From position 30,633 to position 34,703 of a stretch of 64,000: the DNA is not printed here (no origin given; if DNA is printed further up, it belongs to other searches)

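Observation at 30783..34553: Seamless fusion of an AI-2E-family secondary transporter to a P-type ATPase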

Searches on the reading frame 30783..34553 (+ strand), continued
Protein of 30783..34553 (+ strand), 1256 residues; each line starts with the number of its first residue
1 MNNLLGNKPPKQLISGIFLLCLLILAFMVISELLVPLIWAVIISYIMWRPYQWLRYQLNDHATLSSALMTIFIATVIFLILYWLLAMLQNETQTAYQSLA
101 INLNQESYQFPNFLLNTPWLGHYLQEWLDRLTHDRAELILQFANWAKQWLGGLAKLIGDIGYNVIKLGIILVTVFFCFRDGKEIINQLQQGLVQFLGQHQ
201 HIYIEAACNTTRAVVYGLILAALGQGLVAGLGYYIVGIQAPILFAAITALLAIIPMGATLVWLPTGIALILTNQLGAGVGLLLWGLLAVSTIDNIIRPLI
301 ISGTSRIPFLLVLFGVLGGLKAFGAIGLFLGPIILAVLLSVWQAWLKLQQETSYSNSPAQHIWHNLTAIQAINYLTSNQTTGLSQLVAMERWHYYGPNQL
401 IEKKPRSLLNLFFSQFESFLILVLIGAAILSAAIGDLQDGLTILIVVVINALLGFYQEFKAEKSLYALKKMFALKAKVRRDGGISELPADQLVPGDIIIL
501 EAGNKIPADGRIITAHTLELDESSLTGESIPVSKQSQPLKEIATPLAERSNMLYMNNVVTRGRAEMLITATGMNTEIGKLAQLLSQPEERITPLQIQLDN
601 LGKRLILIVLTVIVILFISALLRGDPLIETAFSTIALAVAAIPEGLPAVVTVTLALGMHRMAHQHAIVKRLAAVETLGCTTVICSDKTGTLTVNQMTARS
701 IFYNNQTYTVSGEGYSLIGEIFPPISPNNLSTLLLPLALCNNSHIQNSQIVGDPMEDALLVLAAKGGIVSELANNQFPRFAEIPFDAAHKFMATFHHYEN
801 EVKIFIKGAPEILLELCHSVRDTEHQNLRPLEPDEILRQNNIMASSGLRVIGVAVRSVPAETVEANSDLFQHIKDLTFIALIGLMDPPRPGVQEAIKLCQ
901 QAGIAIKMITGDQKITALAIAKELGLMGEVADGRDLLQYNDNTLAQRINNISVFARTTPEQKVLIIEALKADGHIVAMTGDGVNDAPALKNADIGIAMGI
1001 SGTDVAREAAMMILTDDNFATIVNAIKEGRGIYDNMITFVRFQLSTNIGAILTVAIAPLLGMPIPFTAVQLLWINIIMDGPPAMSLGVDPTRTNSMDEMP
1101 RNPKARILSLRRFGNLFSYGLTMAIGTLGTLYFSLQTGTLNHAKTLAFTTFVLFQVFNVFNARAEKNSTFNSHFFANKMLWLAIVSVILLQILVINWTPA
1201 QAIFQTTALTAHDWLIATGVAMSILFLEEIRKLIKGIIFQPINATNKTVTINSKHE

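Call 54: find_homologous_proteins(query=window:30783-34550:+, max_evalue=1e-30)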
Query window:30783-34550:+ (1256 aa): 654 proteins with E <= 1e-30 among 8000 candidates; the best 120 are listed.
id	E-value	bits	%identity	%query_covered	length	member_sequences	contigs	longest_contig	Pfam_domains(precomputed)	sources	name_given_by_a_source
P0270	0.0e+0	2762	100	100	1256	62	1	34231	PF00702.33,PF13246.13,PF00689.27,PF00690.32,PF00122.26,PF01594.23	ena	-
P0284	0.0e+0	2315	84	99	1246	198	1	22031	PF00702.33,PF13246.13,PF00689.27,PF00690.32,PF00122.26,PF01594.23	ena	-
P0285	0.0e+0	2020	73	99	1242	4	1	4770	PF00702.33,PF13246.13,PF00689.27,PF08282.19,PF00690.32,PF00122.26,PF01594.23,PF12710.14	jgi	-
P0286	0.0e+0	2017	74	97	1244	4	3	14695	PF00702.33,PF13246.13,PF00689.27,PF08282.19,PF00690.32,PF00122.26,PF01594.23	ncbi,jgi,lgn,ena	-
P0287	0.0e+0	2009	73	97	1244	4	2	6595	PF00702.33,PF13246.13,PF00689.27,PF08282.19,PF00690.32,PF00122.26,PF01594.23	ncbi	-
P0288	0.0e+0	2007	73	98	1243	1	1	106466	PF00702.33,PF13246.13,PF00689.27,PF00690.32,PF00122.26,PF01594.23,PF12710.14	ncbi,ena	-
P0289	0.0e+0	1998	73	97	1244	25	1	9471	PF00702.33,PF13246.13,PF00689.27,PF08282.19,PF00690.32,PF00122.26,PF01594.23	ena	-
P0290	0.0e+0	1996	72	99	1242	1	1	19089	PF00702.33,PF13246.13,PF00689.27,PF00690.32,PF00122.26,PF01594.23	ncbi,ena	-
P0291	0.0e+0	1991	72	99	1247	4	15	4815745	PF00702.33,PF13246.13,PF00689.27,PF08282.19,PF00690.32,PF00122.26,PF01594.23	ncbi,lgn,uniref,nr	ncbi:calcium-translocating P-type ATPase, PMCA-type [Methylobacter sp. S3L5C]|uniref:calcium-translo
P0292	0.0e+0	1989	72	99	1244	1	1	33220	PF00702.33,PF13246.13,PF00689.27,PF00690.32,PF00122.26,PF01594.23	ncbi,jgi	ncbi:MAG: hypothetical protein RLZZ419_279 [Pseudomonadota bacterium]|jgi:Ca2+-transporting ATPase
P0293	0.0e+0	1983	71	99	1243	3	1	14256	PF00702.33,PF13246.13,PF00689.27,PF00690.32,PF00122.26,PF01594.23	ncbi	-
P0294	0.0e+0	1981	73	95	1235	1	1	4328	PF00702.33,PF13246.13,PF00689.27,PF00690.32,PF00122.26,PF01594.23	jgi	-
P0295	0.0e+0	1980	72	98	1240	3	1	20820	PF00702.33,PF13246.13,PF00689.27,PF00690.32,PF00122.26,PF01594.23,PF12710.14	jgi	jgi:Ca2+-transporting ATPase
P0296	0.0e+0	1967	72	100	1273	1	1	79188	PF00702.33,PF13246.13,PF00689.27,PF00690.32,PF00122.26,PF01594.23,PF12710.14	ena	-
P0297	0.0e+0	1965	72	99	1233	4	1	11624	PF00702.33,PF13246.13,PF00689.27,PF08282.19,PF00690.32,PF00122.26,PF01594.23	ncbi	-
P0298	0.0e+0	1964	71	99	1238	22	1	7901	PF00702.33,PF13246.13,PF00689.27,PF08282.19,PF00690.32,PF00122.26,PF01594.23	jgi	-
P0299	0.0e+0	1956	72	98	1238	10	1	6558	PF00702.33,PF13246.13,PF00689.27,PF08282.19,PF00690.32,PF00122.26,PF01594.23,PF12710.14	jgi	-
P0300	0.0e+0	1951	71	99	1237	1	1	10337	PF00702.33,PF13246.13,PF00689.27,PF00690.32,PF00122.26,PF01594.23,PF12710.14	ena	-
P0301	0.0e+0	1947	70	98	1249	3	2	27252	PF00702.33,PF13246.13,PF00689.27,PF00690.32,PF00122.26,PF01594.23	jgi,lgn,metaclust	metaclust:\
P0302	0.0e+0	1947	72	98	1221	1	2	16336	PF00702.33,PF13246.13,PF00689.27,PF08282.19,PF00690.32,PF00122.26,PF01594.23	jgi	jgi:Ca2+-transporting ATPase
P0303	0.0e+0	1905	69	98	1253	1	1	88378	PF00702.33,PF13246.13,PF00689.27,PF00690.32,PF00122.26,PF01594.23,PF12710.14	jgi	-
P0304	0.0e+0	1901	70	98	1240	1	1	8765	PF00702.33,PF13246.13,PF00689.27,PF00690.32,PF00122.26,PF01594.23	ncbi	-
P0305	0.0e+0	1900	69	98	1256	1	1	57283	PF00702.33,PF13246.13,PF00689.27,PF00690.32,PF00122.26,PF01594.23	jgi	-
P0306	0.0e+0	1899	69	98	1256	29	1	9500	PF00702.33,PF13246.13,PF00689.27,PF00690.32,PF00122.26,PF01594.23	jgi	-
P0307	0.0e+0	1896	69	98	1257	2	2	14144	PF00702.33,PF13246.13,PF00689.27,PF00690.32,PF00122.26,PF01594.23,PF12710.14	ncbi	ncbi:MAG: calcium-translocating P-type ATPase, PMCA-type [Methylobacter sp.]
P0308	0.0e+0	1896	69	98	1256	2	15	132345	PF00702.33,PF13246.13,PF00689.27,PF00690.32,PF00122.26,PF01594.23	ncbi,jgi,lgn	-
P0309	0.0e+0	1894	69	98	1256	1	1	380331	PF00702.33,PF13246.13,PF00689.27,PF00690.32,PF00122.26,PF01594.23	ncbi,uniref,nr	ncbi:Ca2+-transporting ATPase [Methylobacter tundripaludum]|uniref:P-type Ca(2+) transporter n=1 Tax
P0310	0.0e+0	1892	69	98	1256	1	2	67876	PF00702.33,PF13246.13,PF00689.27,PF00690.32,PF00122.26,PF01594.23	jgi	jgi:Ca2+-transporting ATPase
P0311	0.0e+0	1890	69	98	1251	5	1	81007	PF00702.33,PF13246.13,PF00689.27,PF00690.32,PF00122.26,PF01594.23,PF12710.14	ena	-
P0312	0.0e+0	1887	72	95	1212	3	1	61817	PF00702.33,PF13246.13,PF00689.27,PF08282.19,PF00690.32,PF00122.26,PF01594.23,PF12710.14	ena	-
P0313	0.0e+0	1880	69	98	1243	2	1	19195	PF00702.33,PF13246.13,PF00689.27,PF00690.32,PF00122.26,PF01594.23,PF12710.14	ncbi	-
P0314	0.0e+0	1880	69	98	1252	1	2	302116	PF00702.33,PF13246.13,PF00689.27,PF00690.32,PF00122.26,PF01594.23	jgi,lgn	jgi:Ca2+-transporting ATPase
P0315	0.0e+0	1876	69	97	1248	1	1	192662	PF00702.33,PF13246.13,PF00689.27,PF00690.32,PF00122.26,PF01594.23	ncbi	ncbi:MAG TPA: calcium-translocating P-type ATPase, PMCA-type [Methylobacter sp.]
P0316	0.0e+0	1874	70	97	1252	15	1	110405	PF00702.33,PF13246.13,PF00689.27,PF00690.32,PF00122.26,PF01594.23,PF12710.14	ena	-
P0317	0.0e+0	1873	68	98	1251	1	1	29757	PF00702.33,PF13246.13,PF00689.27,PF00690.32,PF00122.26,PF01594.23,PF12710.14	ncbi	-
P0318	0.0e+0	1870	69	98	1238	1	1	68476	PF00702.33,PF13246.13,PF00689.27,PF00690.32,PF00122.26,PF01594.23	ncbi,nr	ncbi:MAG: calcium-translocating P-type ATPase, PMCA-type [Methylobacter sp.]|nr:MAG: calcium-translo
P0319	0.0e+0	1869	68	98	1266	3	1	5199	PF00702.33,PF13246.13,PF00689.27,PF08282.19,PF00690.32,PF00122.26,PF01594.23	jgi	jgi:Ca2+-transporting ATPase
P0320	0.0e+0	1863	69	98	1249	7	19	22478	PF00702.33,PF13246.13,PF00689.27,PF00690.32,PF00122.26,PF01594.23,PF12710.14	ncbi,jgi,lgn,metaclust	metaclust:\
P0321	0.0e+0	1861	68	98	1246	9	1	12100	PF00702.33,PF13246.13,PF00689.27,PF00690.32,PF00122.26,PF01594.23,PF12710.14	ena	-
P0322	0.0e+0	1855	68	98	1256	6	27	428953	PF00702.33,PF13246.13,PF00689.27,PF00690.32,PF00122.26,PF01594.23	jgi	-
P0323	0.0e+0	1851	68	98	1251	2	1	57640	PF00702.33,PF13246.13,PF00689.27,PF08282.19,PF00690.32,PF00122.26,PF01594.23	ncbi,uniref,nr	ncbi:MAG: calcium-translocating P-type ATPase, PMCA-type [Methylobacter sp.]|uniref:P-type Ca(2+) tr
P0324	0.0e+0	1850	68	98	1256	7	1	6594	PF00702.33,PF13246.13,PF00689.27,PF00690.32,PF00122.26,PF01594.23,PF12710.14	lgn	-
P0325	0.0e+0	1838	68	98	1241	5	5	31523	PF00702.33,PF13246.13,PF00689.27,PF08282.19,PF00690.32,PF00122.26,PF01594.23,PF12710.14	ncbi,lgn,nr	ncbi:MAG: calcium-translocating P-type ATPase, PMCA-type [Methylobacter sp.]|nr:calcium-translocatin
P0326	0.0e+0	1837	68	98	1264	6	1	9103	PF00702.33,PF13246.13,PF00689.27,PF08282.19,PF00690.32,PF00122.26,PF01594.23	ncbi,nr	ncbi:MAG: HAD-IC family P-type ATPase [Methyloprofundus sp.]|nr:HAD-IC family P-type ATPase [Methylo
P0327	0.0e+0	1834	68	98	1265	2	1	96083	PF00702.33,PF13246.13,PF00689.27,PF08282.19,PF00690.32,PF00122.26,PF01594.23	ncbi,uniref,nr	ncbi:calcium-translocating P-type ATPase, PMCA-type [Methylobacter sp.]|uniref:calcium-translocating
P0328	0.0e+0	1834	67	98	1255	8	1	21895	PF00702.33,PF13246.13,PF00689.27,PF00690.32,PF00122.26,PF01594.23,PF12710.14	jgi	jgi:Ca2+-transporting ATPase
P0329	0.0e+0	1833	68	98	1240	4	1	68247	PF00702.33,PF13246.13,PF00689.27,PF08282.19,PF00690.32,PF00122.26,PF01594.23,PF12710.14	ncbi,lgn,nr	ncbi:MAG: calcium-translocating P-type ATPase, PMCA-type [Methylobacter sp.]|nr:calcium-translocatin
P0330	0.0e+0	1833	67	98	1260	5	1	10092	PF00702.33,PF13246.13,PF00689.27,PF00690.32,PF00122.26,PF01594.23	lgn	-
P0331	0.0e+0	1829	67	98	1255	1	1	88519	PF00702.33,PF13246.13,PF00689.27,PF00690.32,PF00122.26,PF01594.23,PF12710.14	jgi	jgi:Ca2+-transporting ATPase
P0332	0.0e+0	1828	67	98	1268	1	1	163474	PF00702.33,PF13246.13,PF00689.27,PF00690.32,PF00122.26,PF01594.23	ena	-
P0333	0.0e+0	1828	67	98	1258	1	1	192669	PF00702.33,PF13246.13,PF00689.27,PF00690.32,PF00122.26,PF01594.23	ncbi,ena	-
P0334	0.0e+0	1827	67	98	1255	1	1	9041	PF00702.33,PF13246.13,PF00689.27,PF00690.32,PF00122.26,PF01594.23,PF12710.14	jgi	jgi:Ca2+-transporting ATPase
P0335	0.0e+0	1826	67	98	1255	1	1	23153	PF00702.33,PF13246.13,PF00689.27,PF00690.32,PF00122.26,PF01594.23,PF12710.14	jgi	jgi:Ca2+-transporting ATPase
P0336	0.0e+0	1825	67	98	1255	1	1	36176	PF00702.33,PF13246.13,PF00689.27,PF00690.32,PF00122.26,PF01594.23,PF12710.14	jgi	jgi:Ca2+-transporting ATPase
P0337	0.0e+0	1825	67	99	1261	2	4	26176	PF00702.33,PF13246.13,PF00689.27,PF08282.19,PF00690.32,PF00122.26,PF01594.23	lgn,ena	-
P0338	0.0e+0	1824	67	98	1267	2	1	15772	PF00702.33,PF13246.13,PF00689.27,PF00690.32,PF00122.26,PF01594.23,PF12710.14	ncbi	ncbi:MAG: HAD-IC family P-type ATPase [Methylococcaceae bacterium]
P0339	0.0e+0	1822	67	98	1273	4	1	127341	PF00702.33,PF13246.13,PF00689.27,PF00690.32,PF00122.26,PF01594.23,PF12710.14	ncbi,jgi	ncbi:MAG TPA: HAD-IC family P-type ATPase [Methylobacter sp.]|jgi:Ca2+-transporting ATPase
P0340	0.0e+0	1821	67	97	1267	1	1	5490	PF00702.33,PF13246.13,PF00689.27,PF08282.19,PF00690.32,PF00122.26,PF01594.23,PF12710.14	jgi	jgi:P-type Ca2+ transporter type 2C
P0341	0.0e+0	1820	67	97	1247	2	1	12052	PF00702.33,PF13246.13,PF00689.27,PF00690.32,PF00122.26,PF01594.23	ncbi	ncbi:MAG: calcium-translocating P-type ATPase, PMCA-type [Methylobacter sp.]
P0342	0.0e+0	1818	66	98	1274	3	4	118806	PF00702.33,PF13246.13,PF00689.27,PF00690.32,PF00122.26,PF01594.23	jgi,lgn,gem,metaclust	metaclust:\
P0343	0.0e+0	1817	67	99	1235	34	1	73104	PF00702.33,PF13246.13,PF00689.27,PF00690.32,PF00122.26,PF01594.23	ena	-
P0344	0.0e+0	1800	66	98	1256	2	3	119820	PF00702.33,PF13246.13,PF00689.27,PF00690.32,PF00122.26,PF01594.23,PF12710.14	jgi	jgi:Ca2+-transporting ATPase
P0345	0.0e+0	1797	66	98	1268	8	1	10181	PF00702.33,PF13246.13,PF00689.27,PF00690.32,PF00122.26,PF01594.23,PF12710.14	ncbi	ncbi:MAG: HAD-IC family P-type ATPase [Methylobacter sp.]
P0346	0.0e+0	1787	66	98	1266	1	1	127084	PF00702.33,PF13246.13,PF00689.27,PF00690.32,PF00122.26,PF01594.23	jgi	-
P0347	0.0e+0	1785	66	98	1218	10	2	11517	PF00702.33,PF13246.13,PF00689.27,PF00690.32,PF00122.26,PF01594.23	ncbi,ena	-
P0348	0.0e+0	1766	66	98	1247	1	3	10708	PF00702.33,PF13246.13,PF00689.27,PF00690.32,PF00122.26,PF01594.23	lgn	-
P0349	0.0e+0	1766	66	98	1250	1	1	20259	PF00702.33,PF13246.13,PF00689.27,PF08282.19,PF00690.32,PF00122.26,PF01594.23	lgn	-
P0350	0.0e+0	1762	66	98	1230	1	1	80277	PF00702.33,PF13246.13,PF00689.27,PF00690.32,PF00122.26,PF01594.23,PF12710.14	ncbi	-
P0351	0.0e+0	1753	66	98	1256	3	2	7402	PF00702.33,PF13246.13,PF00689.27,PF08282.19,PF00690.32,PF00122.26,PF01594.23,PF12710.14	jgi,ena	-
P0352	0.0e+0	1752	64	99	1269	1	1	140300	PF00702.33,PF13246.13,PF00689.27,PF00690.32,PF00122.26,PF01594.23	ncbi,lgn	ncbi:MAG: HAD-IC family P-type ATPase [Methylococcales bacterium]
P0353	0.0e+0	1752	64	98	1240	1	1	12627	PF00702.33,PF13246.13,PF00689.27,PF00690.32,PF00122.26,PF01594.23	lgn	-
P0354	0.0e+0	1752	65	99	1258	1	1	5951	PF00702.33,PF13246.13,PF00689.27,PF08282.19,PF00690.32,PF00122.26,PF01594.23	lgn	-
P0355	0.0e+0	1748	65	98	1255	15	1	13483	PF00702.33,PF13246.13,PF00689.27,PF00690.32,PF00122.26,PF01594.23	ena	-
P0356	0.0e+0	1741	64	97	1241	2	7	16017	PF00702.33,PF13246.13,PF00689.27,PF00690.32,PF00122.26,PF01594.23,PF12710.14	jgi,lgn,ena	-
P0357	0.0e+0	1740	65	98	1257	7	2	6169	PF00702.33,PF13246.13,PF00689.27,PF08282.19,PF00690.32,PF00122.26,PF01594.23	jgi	jgi:Ca2+-transporting ATPase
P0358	0.0e+0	1736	65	98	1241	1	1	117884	PF00702.33,PF13246.13,PF00689.27,PF00690.32,PF00122.26,PF01594.23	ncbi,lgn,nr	ncbi:MAG: calcium-translocating P-type ATPase, PMCA-type [Methylococcales bacterium]|nr:calcium-tran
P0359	0.0e+0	1733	63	98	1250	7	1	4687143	PF00702.33,PF13246.13,PF00689.27,PF00690.32,PF00122.26,PF01594.23,PF12710.14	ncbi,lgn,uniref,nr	ncbi:calcium-translocating P-type ATPase, PMCA-type [Methylovulum miyakonense]|uniref:calcium-transl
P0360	0.0e+0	1731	64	97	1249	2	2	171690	PF00702.33,PF13246.13,PF00689.27,PF00690.32,PF00122.26,PF01594.23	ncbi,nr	ncbi:MAG: HAD-IC family P-type ATPase [Methylovulum sp.]|nr:HAD-IC family P-type ATPase [Methylovulu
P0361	0.0e+0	1730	65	98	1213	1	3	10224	PF00702.33,PF13246.13,PF00689.27,PF00690.32,PF00122.26,PF01594.23,PF12710.14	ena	-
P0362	0.0e+0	1721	64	100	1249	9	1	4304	PF00702.33,PF13246.13,PF00689.27,PF00690.32,PF00122.26,PF01594.23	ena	-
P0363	0.0e+0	1718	63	98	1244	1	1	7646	PF00702.33,PF13246.13,PF00689.27,PF08282.19,PF00690.32,PF00122.26,PF01594.23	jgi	jgi:Ca2+-transporting ATPase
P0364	0.0e+0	1717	63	99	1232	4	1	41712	PF00702.33,PF13246.13,PF00689.27,PF00690.32,PF00122.26,PF01594.23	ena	-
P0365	0.0e+0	1712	65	99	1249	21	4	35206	PF00702.33,PF13246.13,PF00689.27,PF00690.32,PF00122.26,PF01594.23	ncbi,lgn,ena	-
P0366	0.0e+0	1702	62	98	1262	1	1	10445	PF00702.33,PF13246.13,PF00689.27,PF00690.32,PF00122.26,PF01594.23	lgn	-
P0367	0.0e+0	1697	63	98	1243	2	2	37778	PF00702.33,PF13246.13,PF00689.27,PF08282.19,PF00690.32,PF00122.26,PF01594.23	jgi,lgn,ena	-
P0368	0.0e+0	1686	62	98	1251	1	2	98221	PF00702.33,PF13246.13,PF00689.27,PF00690.32,PF00122.26,PF01594.23,PF12710.14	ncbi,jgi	jgi:Ca2+-transporting ATPase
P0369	0.0e+0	1685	64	98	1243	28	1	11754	PF00702.33,PF13246.13,PF00689.27,PF00690.32,PF00122.26,PF01594.23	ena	-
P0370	0.0e+0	1678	62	98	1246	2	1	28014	PF00702.33,PF13246.13,PF00689.27,PF08282.19,PF00690.32,PF00122.26,PF01594.23,PF12710.14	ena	-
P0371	0.0e+0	1676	62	98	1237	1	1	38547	PF00702.33,PF13246.13,PF00689.27,PF00690.32,PF00122.26,PF01594.23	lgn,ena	-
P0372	0.0e+0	1667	62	98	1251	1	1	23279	PF00702.33,PF13246.13,PF00689.27,PF00690.32,PF00122.26,PF01594.23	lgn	-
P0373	0.0e+0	1655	62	96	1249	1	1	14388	PF00702.33,PF13246.13,PF00689.27,PF08282.19,PF00690.32,PF00122.26,PF01594.23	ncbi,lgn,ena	-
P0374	0.0e+0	1641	74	80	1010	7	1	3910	PF00702.33,PF13246.13,PF00689.27,PF00690.32,PF00122.26,PF01594.23,PF12710.14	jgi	jgi:Ca2+-transporting ATPase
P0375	0.0e+0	1612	61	98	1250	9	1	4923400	PF00702.33,PF13246.13,PF00689.27,PF00690.32,PF00122.26,PF01594.23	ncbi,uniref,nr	ncbi:calcium-translocating P-type ATPase, PMCA-type [Methylovulum psychrotolerans]|uniref:P-type Ca(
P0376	0.0e+0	1611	62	98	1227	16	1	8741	PF00702.33,PF13246.13,PF00689.27,PF00690.32,PF00122.26,PF01594.23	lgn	-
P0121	0.0e+0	1596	61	96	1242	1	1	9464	PF00702.33,PF13246.13,PF00689.27,PF00690.32,PF00122.26,PF01594.23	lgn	-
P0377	0.0e+0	1589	60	98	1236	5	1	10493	PF00702.33,PF13246.13,PF00689.27,PF00690.32,PF00122.26,PF01594.23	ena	-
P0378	0.0e+0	1564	59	97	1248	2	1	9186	PF00702.33,PF13246.13,PF00689.27,PF08282.19,PF00690.32,PF00122.26,PF01594.23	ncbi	-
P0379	0.0e+0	1563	59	98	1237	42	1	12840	PF00702.33,PF13246.13,PF00689.27,PF00690.32,PF00122.26,PF01594.23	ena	-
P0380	0.0e+0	1549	59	98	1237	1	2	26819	PF00702.33,PF13246.13,PF00689.27,PF08282.19,PF00690.32,PF00122.26,PF01594.23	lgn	-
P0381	0.0e+0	1533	64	90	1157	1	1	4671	PF00702.33,PF13246.13,PF00689.27,PF00690.32,PF00122.26,PF01594.23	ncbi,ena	-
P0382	0.0e+0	1526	58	97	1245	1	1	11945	PF00702.33,PF13246.13,PF00689.27,PF00690.32,PF00122.26,PF01594.23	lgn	-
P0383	0.0e+0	1449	62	85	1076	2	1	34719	PF00702.33,PF13246.13,PF00690.32,PF00122.26,PF01594.23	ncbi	ncbi:MAG: HAD-IC family P-type ATPase, partial [Methylobacter sp.]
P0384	0.0e+0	1412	74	69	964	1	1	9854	PF00702.33,PF13246.13,PF00689.27,PF00690.32,PF00122.26,PF12710.14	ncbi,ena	-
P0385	0.0e+0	1412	72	69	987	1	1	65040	PF00702.33,PF13246.13,PF00689.27,PF08282.19,PF00690.32,PF00122.26,PF12710.14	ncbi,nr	ncbi:MAG: HAD-IC family P-type ATPase [Methylobacter sp.]|nr:HAD-IC family P-type ATPase [Methylobac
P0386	0.0e+0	1404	72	71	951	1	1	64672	PF00702.33,PF13246.13,PF00689.27,PF08282.19,PF00690.32,PF00122.26,PF12710.14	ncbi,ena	-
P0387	0.0e+0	1402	73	69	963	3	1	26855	PF00702.33,PF13246.13,PF00689.27,PF08282.19,PF00690.32,PF00122.26,PF12710.14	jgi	-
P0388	0.0e+0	1398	72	70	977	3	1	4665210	PF00702.33,PF13246.13,PF00689.27,PF00690.32,PF00122.26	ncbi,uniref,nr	ncbi:cation-translocating P-type ATPase [Methylobacter tundripaludum]|uniref:cation-translocating P-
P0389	0.0e+0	1393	72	70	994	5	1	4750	PF00702.33,PF13246.13,PF00689.27,PF00690.32,PF00122.26,PF12710.14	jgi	-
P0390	0.0e+0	1392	73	69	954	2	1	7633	PF00702.33,PF13246.13,PF00689.27,PF08282.19,PF00690.32,PF00122.26,PF12710.14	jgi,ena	-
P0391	0.0e+0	1378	69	73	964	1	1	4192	PF00702.33,PF13246.13,PF00689.27,PF08282.19,PF00690.32,PF00122.26,PF12710.14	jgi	jgi:Ca2+-transporting ATPase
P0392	0.0e+0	1348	70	70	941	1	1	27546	PF00702.33,PF13246.13,PF00689.27,PF08282.19,PF00690.32,PF00122.26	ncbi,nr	ncbi:MAG: calcium-translocating P-type ATPase, PMCA-type [Methylobacter sp.]|nr:calcium-translocatin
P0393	0.0e+0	1342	68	72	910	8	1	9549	PF00702.33,PF13246.13,PF00689.27,PF00690.32,PF00122.26,PF12710.14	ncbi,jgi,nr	ncbi:MAG: calcium-translocating P-type ATPase, PMCA-type [Methylococcaceae bacterium]|nr:calcium-tra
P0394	0.0e+0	1341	70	71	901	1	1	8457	PF00702.33,PF13246.13,PF00689.27,PF00690.32,PF00122.26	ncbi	ncbi:MAG: calcium-translocating P-type ATPase, PMCA-type [Methylobacter sp.]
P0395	0.0e+0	1337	67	73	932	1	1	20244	PF00702.33,PF13246.13,PF00689.27,PF00690.32,PF00122.26,PF12710.14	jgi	jgi:Ca2+-transporting ATPase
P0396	0.0e+0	1337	70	70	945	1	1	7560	PF00702.33,PF13246.13,PF00689.27,PF08282.19,PF00690.32,PF00122.26,PF12710.14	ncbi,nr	ncbi:MAG: HAD-IC family P-type ATPase [Methylovulum sp.]|nr:HAD-IC family P-type ATPase [Methylovulu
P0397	0.0e+0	1334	70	71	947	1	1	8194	PF00702.33,PF13246.13,PF00689.27,PF00690.32,PF00122.26,PF12710.14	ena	-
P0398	0.0e+0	1332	70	70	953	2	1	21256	PF00702.33,PF13246.13,PF00689.27,PF00690.32,PF00122.26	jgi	-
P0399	0.0e+0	1331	66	73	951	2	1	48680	PF00702.33,PF13246.13,PF00689.27,PF08282.19,PF00690.32,PF00122.26,PF12710.14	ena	-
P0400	0.0e+0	1326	69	69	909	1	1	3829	PF00702.33,PF13246.13,PF00689.27,PF00690.32,PF00122.26,PF12710.14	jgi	jgi:Ca2+-transporting ATPase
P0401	0.0e+0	1314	68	70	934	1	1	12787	PF00702.33,PF13246.13,PF00689.27,PF00690.32,PF00122.26,PF12710.14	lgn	-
